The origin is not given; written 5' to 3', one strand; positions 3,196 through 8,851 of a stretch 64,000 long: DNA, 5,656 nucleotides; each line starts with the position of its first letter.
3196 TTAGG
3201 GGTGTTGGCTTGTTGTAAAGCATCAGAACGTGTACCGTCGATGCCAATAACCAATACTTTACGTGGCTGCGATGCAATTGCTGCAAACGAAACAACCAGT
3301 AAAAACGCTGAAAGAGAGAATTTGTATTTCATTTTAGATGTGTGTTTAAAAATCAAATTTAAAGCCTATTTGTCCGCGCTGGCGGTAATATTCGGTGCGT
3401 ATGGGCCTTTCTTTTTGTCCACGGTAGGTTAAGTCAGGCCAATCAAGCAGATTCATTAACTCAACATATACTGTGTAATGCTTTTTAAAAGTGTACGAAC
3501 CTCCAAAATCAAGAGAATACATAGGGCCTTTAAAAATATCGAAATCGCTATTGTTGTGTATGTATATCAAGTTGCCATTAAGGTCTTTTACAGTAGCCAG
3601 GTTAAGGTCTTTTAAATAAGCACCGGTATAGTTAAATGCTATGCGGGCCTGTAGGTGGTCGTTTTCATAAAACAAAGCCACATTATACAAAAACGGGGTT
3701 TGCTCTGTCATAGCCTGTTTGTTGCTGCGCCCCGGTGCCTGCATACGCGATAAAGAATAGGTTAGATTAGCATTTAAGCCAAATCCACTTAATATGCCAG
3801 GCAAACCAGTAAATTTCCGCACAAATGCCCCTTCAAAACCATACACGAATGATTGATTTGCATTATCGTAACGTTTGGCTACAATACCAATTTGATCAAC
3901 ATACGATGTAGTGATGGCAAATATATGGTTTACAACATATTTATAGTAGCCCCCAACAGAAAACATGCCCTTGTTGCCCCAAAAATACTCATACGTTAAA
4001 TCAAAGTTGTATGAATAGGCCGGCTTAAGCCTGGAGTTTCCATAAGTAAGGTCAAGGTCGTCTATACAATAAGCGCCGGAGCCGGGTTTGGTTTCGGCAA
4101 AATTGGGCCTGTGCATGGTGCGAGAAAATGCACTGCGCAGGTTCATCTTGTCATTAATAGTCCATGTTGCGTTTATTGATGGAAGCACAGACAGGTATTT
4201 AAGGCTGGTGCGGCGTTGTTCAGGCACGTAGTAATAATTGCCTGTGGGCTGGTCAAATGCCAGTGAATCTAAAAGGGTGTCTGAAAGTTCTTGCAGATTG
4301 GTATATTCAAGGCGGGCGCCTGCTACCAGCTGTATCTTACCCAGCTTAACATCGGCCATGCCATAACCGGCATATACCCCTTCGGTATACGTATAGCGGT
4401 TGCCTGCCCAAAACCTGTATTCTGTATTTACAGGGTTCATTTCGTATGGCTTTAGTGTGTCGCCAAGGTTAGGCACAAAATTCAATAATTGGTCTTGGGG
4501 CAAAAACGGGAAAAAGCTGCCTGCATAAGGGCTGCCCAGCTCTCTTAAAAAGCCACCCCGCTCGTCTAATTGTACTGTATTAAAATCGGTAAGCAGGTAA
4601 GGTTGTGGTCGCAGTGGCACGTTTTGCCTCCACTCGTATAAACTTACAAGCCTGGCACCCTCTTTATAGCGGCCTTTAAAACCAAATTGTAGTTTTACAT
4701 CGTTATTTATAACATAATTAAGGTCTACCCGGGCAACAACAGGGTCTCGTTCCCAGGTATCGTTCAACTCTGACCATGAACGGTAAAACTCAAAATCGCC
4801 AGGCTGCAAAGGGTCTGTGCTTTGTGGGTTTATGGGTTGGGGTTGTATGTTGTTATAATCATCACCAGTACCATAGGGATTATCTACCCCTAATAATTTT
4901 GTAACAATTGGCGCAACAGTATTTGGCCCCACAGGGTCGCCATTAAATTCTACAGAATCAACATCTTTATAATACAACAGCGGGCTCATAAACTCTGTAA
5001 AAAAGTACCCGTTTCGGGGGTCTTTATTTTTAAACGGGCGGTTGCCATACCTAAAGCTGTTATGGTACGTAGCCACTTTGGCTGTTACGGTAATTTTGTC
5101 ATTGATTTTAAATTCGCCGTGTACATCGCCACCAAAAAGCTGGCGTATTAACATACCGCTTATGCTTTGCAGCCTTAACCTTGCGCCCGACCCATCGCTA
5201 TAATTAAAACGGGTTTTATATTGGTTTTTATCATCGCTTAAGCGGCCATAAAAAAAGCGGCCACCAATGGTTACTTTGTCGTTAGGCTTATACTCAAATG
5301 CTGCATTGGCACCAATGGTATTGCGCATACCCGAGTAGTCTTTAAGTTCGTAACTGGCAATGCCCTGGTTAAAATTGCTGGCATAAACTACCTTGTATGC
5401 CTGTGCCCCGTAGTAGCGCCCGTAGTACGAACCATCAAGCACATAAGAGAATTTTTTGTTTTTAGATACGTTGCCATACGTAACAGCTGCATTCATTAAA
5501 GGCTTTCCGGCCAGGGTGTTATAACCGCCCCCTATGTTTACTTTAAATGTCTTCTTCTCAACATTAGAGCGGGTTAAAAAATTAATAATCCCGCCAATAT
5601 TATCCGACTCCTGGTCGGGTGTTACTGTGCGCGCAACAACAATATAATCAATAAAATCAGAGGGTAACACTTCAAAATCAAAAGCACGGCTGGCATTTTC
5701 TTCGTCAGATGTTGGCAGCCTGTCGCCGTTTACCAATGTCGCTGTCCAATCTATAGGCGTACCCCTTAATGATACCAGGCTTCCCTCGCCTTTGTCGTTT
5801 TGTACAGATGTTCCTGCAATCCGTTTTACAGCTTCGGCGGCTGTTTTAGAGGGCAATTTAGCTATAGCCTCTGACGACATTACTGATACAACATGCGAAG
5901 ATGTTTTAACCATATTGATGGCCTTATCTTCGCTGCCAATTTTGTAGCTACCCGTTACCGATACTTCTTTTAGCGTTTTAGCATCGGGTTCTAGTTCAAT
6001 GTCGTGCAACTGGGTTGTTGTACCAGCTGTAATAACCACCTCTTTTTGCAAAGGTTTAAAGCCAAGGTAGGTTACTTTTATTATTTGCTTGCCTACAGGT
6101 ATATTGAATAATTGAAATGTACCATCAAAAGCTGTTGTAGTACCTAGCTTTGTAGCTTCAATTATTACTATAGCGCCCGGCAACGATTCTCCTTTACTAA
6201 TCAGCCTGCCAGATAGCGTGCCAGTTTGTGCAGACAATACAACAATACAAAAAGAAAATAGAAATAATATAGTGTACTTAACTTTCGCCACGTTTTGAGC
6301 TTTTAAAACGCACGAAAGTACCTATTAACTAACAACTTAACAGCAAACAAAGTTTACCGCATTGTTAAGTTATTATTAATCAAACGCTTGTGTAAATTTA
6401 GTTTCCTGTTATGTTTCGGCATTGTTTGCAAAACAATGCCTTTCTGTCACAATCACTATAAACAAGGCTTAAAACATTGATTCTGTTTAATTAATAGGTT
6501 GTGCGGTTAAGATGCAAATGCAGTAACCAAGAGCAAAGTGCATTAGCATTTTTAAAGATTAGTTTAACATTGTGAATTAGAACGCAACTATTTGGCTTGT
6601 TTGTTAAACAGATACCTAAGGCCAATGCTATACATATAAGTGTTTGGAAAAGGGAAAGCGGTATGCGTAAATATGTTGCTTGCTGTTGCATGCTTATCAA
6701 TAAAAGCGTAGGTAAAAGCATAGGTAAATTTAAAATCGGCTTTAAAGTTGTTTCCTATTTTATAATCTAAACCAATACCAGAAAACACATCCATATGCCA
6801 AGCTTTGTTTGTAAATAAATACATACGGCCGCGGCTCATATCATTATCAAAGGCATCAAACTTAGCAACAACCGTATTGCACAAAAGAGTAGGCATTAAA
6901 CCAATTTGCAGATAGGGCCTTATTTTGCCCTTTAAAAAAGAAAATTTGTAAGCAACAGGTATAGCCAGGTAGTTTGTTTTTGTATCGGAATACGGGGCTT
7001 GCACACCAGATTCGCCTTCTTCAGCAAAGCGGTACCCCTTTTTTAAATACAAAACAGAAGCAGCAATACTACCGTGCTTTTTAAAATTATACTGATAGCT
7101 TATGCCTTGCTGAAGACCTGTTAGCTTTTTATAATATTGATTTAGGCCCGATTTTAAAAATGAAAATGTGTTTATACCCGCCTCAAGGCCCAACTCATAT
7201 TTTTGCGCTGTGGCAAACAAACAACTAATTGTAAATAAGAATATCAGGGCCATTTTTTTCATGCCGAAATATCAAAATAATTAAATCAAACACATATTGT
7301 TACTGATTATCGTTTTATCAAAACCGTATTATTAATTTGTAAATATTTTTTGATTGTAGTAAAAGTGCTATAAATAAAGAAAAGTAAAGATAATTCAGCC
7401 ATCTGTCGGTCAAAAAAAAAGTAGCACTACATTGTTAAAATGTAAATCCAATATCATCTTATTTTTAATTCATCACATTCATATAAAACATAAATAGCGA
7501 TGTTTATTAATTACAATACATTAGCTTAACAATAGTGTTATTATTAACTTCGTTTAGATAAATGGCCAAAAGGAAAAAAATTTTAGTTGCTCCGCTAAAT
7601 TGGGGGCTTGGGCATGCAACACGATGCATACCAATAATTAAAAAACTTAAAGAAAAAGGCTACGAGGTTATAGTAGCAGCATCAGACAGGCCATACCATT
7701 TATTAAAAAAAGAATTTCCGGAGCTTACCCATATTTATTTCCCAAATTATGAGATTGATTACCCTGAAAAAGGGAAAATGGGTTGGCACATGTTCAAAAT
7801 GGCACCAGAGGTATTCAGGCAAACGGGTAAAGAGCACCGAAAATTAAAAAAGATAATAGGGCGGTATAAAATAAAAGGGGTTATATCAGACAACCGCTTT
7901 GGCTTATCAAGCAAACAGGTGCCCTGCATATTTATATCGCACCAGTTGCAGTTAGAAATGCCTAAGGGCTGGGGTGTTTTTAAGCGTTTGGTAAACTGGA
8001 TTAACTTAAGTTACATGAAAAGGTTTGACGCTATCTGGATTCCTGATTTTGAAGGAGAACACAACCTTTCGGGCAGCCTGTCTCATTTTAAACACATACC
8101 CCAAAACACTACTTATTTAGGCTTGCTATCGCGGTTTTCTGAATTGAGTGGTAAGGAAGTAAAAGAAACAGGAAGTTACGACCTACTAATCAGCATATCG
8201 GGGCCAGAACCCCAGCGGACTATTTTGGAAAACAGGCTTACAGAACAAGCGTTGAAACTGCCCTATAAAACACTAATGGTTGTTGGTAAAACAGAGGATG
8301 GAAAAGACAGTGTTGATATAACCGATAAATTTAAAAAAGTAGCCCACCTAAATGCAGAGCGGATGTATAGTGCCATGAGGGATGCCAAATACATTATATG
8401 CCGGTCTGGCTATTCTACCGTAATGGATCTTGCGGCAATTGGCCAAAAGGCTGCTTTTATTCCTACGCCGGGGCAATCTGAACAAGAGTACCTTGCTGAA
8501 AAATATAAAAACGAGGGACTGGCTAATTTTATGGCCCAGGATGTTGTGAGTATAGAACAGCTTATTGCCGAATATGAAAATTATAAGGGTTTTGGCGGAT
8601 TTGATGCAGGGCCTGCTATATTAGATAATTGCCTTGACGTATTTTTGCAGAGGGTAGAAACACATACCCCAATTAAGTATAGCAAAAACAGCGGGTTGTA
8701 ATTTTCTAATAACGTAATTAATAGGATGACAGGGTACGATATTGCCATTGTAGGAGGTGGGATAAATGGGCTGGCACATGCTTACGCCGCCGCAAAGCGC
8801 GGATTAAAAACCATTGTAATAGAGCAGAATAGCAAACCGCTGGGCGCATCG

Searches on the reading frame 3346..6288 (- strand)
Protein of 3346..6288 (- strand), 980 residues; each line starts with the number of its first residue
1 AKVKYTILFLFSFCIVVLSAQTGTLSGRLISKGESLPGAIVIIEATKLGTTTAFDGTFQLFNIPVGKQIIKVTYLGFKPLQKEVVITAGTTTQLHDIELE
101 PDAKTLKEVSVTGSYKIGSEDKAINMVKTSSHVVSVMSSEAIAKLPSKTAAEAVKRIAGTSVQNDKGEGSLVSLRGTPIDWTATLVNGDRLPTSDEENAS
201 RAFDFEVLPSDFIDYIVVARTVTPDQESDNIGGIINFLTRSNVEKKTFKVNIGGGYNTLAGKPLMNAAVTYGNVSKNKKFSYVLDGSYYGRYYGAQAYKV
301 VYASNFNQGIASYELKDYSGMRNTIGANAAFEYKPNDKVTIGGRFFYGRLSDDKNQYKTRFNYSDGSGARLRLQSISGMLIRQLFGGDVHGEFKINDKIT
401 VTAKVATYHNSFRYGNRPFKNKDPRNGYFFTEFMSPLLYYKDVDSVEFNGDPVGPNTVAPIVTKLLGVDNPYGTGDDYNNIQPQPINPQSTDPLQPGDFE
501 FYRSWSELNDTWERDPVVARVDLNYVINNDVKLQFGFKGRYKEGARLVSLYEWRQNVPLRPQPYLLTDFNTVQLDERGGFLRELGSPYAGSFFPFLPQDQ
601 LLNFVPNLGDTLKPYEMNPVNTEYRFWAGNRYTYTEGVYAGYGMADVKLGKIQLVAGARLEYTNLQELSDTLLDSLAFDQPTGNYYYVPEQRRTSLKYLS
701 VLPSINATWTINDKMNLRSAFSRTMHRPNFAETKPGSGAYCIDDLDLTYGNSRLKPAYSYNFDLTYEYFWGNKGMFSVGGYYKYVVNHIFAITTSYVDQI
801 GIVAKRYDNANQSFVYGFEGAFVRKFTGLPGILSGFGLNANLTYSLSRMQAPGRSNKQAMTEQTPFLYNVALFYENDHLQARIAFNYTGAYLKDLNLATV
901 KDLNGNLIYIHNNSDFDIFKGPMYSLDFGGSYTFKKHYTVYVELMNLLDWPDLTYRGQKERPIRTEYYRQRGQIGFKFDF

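Call 26: search_protein_families(library=pfam, proteins=[window:3346-6288:-], max_evalue=0.0001)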
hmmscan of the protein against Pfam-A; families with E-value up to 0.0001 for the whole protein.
window:3346-6288:- (980 aa): 5 families
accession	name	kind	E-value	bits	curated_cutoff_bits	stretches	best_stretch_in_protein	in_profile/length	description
PF14905.12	OMP_b-brl_3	-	5.9e-28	98.5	27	1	630-974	106-400/408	Outer membrane protein beta-barrel family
PF00593.30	TonB_dep_Rec_b-barrel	-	8.1e-22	79.1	27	1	473-947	16-436/436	TonB dependent receptor-like, beta-barrel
PF13715.12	CarbopepD_reg_2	-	2.7e-15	56.6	32.2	1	26-111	2-88/88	CarboxypepD_reg-like domain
PF13620.12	CarboxypepD_reg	-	2.5e-11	44.2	32.3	1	24-99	1-81/82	Carboxypeptidase regulatory-like domain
PF07715.20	Plug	-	4.1e-11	43.8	23.9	1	129-234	4-107/107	TonB-dependent Receptor Plug Domain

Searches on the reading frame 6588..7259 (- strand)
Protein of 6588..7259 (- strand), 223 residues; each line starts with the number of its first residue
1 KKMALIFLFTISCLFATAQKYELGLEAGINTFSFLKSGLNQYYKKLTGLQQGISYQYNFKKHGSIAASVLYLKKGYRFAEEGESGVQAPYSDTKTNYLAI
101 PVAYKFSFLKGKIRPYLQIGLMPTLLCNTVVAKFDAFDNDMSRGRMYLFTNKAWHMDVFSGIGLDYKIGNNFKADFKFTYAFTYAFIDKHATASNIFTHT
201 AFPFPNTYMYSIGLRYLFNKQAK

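Call 26: search_protein_families(library=pfam, proteins=[window:6588-7259:-], max_evalue=0.0001)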
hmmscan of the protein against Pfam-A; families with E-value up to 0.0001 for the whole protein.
window:6588-7259:- (223 aa): 2 families
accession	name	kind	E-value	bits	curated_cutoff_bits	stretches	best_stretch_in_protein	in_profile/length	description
PF13568.12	OMP_b-brl_2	-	4.9e-14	53.2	27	1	18-183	2-171/175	Outer membrane protein beta-barrel domain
PF13505.12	OMP_b-brl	-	1.7e-11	45.1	28.7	1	6-218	6-175/175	Outer membrane protein beta-barrel domain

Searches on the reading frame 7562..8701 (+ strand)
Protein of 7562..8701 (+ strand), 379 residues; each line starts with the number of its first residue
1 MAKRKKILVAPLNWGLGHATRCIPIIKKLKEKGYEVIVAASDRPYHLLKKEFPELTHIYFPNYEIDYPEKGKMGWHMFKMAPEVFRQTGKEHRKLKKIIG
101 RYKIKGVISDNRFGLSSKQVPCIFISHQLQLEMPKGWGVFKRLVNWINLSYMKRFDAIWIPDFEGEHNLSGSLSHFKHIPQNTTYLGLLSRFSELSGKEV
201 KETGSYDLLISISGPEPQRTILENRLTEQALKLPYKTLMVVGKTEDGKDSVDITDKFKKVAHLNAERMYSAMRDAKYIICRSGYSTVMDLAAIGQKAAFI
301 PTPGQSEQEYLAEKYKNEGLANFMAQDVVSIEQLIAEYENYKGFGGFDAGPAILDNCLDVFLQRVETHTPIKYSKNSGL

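Call 3: search_protein_families(library=pfam, proteins=[window:7562-8701:+], max_evalue=0.01)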
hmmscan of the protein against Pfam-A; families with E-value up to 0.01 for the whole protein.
window:7562-8701:+ (379 aa): 2 families
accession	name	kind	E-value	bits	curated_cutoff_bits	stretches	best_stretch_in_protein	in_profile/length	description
PF04101.22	Glyco_tran_28_C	-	2.2e-12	47.8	22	1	232-337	29-136/166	Glycosyltransferase family 28 C-terminal domain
PF13528.12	Glyco_trans_1_3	-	6.2e-06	26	25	1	14-110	10-102/322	Glycosyl transferase family 1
